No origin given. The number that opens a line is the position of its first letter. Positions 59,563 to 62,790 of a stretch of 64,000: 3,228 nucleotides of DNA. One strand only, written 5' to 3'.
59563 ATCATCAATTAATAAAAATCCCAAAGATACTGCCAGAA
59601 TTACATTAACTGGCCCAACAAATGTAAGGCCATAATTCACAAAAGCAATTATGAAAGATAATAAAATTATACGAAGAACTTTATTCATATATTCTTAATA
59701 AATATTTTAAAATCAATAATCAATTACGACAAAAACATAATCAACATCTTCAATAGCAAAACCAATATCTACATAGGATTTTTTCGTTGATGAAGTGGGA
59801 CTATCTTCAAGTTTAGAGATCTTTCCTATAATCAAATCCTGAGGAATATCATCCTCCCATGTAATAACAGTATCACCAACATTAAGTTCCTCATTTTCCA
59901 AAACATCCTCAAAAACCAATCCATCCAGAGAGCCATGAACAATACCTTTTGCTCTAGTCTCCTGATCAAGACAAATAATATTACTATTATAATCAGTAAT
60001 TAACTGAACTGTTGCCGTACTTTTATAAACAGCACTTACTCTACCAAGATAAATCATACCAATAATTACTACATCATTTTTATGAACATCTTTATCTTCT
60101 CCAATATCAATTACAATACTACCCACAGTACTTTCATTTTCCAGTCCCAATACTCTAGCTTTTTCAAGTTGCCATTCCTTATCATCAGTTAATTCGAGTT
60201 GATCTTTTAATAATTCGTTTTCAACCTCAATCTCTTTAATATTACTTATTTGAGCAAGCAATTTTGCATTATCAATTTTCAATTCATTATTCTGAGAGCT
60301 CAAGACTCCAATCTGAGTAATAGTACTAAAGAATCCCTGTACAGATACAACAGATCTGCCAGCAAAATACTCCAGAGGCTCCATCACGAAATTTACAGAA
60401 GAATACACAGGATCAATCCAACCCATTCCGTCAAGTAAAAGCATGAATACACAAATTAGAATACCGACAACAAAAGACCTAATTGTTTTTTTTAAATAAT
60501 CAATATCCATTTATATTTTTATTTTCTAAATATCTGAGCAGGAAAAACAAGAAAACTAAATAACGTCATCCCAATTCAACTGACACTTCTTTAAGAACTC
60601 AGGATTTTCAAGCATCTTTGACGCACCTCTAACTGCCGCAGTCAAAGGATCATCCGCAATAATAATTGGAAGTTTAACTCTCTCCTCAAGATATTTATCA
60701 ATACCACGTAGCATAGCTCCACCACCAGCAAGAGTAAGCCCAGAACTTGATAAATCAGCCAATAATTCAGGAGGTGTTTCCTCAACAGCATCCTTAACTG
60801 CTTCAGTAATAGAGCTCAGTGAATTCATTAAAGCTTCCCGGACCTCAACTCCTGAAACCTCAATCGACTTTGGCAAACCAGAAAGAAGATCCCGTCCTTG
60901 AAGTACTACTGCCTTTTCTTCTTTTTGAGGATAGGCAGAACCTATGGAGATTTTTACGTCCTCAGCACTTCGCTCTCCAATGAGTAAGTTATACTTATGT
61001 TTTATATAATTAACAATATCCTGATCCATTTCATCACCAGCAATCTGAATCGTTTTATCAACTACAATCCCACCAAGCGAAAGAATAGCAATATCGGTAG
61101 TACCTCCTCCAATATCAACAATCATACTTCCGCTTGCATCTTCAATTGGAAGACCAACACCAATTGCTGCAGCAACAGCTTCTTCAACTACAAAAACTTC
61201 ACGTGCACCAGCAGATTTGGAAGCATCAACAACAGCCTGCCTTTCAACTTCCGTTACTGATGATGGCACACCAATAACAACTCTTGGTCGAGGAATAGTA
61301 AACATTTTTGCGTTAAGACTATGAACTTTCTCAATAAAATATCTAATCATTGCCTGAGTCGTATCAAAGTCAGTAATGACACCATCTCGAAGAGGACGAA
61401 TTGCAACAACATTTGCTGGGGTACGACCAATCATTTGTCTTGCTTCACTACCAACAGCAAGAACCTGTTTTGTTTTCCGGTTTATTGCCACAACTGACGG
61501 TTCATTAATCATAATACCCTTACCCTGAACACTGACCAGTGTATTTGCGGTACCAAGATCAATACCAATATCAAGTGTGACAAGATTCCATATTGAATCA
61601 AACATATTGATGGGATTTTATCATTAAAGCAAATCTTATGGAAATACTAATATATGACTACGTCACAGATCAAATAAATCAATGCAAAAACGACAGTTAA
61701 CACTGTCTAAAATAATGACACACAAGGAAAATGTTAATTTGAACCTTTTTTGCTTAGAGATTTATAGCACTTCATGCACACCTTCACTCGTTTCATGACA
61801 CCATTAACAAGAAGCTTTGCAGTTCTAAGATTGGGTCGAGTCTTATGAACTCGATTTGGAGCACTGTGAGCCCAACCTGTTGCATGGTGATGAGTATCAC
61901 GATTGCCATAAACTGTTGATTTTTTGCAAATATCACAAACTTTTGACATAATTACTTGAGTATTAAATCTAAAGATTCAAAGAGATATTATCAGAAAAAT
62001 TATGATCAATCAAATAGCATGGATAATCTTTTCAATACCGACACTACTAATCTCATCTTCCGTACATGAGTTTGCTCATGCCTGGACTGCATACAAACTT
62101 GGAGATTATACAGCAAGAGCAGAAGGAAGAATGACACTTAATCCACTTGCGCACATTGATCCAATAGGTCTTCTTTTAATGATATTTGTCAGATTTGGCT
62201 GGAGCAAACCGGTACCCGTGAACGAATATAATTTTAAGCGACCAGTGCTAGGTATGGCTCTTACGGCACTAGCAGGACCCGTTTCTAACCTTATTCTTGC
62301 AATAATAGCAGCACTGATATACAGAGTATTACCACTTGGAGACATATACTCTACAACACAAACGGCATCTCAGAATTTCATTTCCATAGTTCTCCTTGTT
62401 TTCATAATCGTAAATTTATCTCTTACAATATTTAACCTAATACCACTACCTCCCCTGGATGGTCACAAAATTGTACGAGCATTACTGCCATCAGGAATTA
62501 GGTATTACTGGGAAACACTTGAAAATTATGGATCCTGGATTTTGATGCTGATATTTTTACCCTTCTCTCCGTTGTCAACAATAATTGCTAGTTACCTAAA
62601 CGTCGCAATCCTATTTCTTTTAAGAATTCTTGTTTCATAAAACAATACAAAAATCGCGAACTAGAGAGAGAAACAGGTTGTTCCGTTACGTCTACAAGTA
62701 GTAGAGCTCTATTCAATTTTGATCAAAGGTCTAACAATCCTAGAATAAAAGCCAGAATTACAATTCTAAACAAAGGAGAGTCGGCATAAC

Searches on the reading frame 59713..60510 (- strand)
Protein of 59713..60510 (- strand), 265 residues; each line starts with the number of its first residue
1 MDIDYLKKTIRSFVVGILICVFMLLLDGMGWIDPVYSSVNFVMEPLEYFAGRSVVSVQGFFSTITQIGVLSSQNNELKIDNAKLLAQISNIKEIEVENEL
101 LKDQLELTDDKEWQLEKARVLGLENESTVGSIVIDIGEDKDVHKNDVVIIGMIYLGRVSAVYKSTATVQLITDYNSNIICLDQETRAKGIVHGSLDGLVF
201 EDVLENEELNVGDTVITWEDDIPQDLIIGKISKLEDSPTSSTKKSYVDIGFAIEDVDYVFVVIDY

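Call 35: search_protein_families(library=pfam, proteins=[window:59713-60510:-], max_evalue=0.01)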
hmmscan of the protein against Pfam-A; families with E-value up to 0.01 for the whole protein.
window:59713-60510:- (265 aa): 1 family
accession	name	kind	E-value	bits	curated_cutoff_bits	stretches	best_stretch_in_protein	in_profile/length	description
PF04085.20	MreC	-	7.8e-24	84.6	28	1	124-262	5-146/147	Rod shape-determining protein MreC, barrel core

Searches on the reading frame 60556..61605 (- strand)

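Call 35: search_protein_families(library=pfam, proteins=[window:60556-61605:-], max_evalue=0.01)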
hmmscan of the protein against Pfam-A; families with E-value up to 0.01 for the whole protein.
window:60556-61605:- (349 aa): 6 families
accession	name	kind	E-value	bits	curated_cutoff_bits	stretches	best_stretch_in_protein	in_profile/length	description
PF06723.19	MreB_Mbl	-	2.9e-137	457.3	27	1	12-338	3-325/327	MreB/Mbl protein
PF00012.26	HSP70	-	1.4e-15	57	20.6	1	107-206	134-239/599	Hsp70 protein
PF14450.12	FtsA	-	2.2e-13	51.1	31.8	1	162-328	2-114/127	Cell division protein FtsA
PF00022.25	Actin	-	4.1e-09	36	27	1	36-204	31-190/410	Actin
PF11104.14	PilM_2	-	3.5e-06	26.6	27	0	290-319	278-307/340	Type IV pilus assembly protein PilM;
PF06277.17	EutA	-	0.0093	15.3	27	0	12-224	5-210/475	Ethanolamine utilisation protein EutA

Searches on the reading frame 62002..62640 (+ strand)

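Call 35: search_protein_families(library=pfam, proteins=[window:62002-62640:+], max_evalue=0.01)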
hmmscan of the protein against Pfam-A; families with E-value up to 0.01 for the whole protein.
window:62002-62640:+ (212 aa): 1 family
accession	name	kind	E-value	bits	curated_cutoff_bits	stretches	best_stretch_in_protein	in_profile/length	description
PF02163.28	Peptidase_M50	-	5.6e-15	55.7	27.2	2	116-163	150-195/221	Peptidase family M50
